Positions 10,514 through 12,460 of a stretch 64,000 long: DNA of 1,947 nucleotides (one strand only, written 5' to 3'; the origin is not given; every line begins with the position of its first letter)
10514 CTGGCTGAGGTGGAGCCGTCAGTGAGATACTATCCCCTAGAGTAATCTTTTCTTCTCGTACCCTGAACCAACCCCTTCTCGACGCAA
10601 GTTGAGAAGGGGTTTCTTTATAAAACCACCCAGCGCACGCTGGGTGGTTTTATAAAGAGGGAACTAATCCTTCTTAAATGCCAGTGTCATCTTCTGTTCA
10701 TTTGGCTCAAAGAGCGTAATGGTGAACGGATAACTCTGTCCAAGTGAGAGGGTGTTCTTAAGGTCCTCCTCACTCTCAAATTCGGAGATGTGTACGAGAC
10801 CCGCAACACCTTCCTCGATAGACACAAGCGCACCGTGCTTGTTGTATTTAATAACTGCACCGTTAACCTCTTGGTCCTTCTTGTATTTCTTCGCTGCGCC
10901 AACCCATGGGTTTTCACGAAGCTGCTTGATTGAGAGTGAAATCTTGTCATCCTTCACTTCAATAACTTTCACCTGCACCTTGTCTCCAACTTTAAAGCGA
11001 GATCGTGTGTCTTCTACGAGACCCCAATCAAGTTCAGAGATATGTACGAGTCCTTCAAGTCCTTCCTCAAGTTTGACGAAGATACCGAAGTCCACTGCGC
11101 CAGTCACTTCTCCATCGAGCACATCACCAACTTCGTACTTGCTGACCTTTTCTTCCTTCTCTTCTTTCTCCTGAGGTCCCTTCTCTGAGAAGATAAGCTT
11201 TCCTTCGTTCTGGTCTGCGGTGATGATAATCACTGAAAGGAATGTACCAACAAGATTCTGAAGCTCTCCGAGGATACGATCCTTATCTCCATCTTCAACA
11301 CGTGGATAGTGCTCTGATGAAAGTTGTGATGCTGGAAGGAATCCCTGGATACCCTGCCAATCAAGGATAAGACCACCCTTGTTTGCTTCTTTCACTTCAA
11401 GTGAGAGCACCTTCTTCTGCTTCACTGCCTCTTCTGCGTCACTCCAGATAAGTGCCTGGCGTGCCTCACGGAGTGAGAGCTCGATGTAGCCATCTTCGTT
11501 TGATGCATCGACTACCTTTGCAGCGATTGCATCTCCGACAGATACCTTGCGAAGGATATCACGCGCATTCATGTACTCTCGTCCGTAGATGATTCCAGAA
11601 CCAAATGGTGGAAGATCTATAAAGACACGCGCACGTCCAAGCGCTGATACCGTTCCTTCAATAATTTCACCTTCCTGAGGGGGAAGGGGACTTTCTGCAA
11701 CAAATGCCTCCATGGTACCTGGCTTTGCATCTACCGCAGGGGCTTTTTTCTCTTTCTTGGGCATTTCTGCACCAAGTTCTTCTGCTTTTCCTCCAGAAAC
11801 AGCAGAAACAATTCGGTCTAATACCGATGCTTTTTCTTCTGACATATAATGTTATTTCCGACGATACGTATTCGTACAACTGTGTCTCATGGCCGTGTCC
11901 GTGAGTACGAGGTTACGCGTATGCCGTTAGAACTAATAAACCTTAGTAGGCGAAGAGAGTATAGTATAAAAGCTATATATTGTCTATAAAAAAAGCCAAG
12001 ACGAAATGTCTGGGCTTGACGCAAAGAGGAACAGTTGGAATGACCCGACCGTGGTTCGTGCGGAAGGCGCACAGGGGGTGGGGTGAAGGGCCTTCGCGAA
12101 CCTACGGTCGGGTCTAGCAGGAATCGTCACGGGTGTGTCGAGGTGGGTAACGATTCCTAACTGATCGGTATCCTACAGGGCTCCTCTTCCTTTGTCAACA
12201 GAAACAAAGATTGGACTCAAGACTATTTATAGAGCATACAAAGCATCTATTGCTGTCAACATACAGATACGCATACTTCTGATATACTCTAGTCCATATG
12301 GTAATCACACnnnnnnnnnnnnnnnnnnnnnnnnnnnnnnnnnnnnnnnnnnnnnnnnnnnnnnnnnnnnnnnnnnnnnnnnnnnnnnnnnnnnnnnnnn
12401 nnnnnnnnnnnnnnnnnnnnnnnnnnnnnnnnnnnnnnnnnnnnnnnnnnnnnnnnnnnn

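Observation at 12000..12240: Strongly structured GC-rich RNA element (19-bp helix plus a second stem-loop) upstream of an MBL-fold hydrolase gene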

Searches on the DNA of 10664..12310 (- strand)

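Call 4: search_rna_families(source=window, start=11840, end=12310, threshold=evalue, max_evalue=10, show_alignments=4)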
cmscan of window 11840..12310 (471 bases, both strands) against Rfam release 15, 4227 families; matches with E-value up to 10: 1.
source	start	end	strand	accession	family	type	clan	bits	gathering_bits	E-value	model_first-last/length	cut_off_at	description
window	11987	12045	-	RF02278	Betaproteobacteria_toxic_sRNA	Gene; sRNA;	-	15.4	50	1.7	1-64/64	no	Betaproteobacteria toxic small RNA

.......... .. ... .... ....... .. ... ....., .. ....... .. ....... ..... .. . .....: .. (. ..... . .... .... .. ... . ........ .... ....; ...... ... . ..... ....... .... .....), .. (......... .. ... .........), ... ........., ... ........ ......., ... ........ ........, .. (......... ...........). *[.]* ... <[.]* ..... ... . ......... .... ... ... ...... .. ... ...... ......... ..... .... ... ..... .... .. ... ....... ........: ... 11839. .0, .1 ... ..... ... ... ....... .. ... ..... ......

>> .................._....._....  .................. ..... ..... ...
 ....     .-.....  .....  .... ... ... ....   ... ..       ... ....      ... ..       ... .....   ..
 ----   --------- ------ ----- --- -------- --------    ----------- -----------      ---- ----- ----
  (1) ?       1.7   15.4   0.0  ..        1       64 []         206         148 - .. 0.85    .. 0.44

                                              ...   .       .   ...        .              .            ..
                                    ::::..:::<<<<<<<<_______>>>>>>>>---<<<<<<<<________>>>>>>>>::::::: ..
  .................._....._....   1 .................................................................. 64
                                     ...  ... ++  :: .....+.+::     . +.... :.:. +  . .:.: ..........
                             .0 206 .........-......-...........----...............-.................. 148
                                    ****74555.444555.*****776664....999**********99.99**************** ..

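Call 28: search_rna_families(sources=[L013, L015, L019, L027, L016, L014, L012, L020, L010, L074, L064, L097, L100, L089, L004, L006, L001, L029, L044, L121], threshold=gathering)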
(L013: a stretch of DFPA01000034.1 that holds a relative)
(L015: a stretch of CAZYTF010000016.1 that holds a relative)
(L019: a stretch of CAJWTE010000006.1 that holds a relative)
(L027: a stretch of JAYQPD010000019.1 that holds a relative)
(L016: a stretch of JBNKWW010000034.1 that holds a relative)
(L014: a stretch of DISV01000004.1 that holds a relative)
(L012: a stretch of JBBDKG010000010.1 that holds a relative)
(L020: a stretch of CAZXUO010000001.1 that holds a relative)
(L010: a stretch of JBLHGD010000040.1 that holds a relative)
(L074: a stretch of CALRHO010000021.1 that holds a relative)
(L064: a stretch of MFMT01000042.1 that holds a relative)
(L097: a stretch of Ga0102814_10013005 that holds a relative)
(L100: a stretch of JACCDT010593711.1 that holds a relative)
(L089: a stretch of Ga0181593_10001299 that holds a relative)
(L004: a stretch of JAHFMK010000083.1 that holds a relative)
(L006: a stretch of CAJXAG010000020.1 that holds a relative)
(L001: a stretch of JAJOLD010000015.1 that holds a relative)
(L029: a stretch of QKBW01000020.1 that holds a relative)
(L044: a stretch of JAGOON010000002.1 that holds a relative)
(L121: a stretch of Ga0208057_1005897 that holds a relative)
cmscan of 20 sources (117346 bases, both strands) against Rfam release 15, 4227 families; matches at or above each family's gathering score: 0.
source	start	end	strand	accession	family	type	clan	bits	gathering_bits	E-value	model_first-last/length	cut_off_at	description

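Call 31: build_rna_model(alignment_id=A1, structure=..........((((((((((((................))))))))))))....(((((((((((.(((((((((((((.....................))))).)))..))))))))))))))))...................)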
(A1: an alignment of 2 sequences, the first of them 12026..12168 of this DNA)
Model R1 built from alignment A1 (2 sequences, 146 columns); structure: as given.
model positions 146; base pairs 36; branch points 1; effective number of sequences 0.82; information 0.589 bits per position. Calibrated on 0.2 Mb of random sequence (short: E-values are rough).
structure used (alignment columns):
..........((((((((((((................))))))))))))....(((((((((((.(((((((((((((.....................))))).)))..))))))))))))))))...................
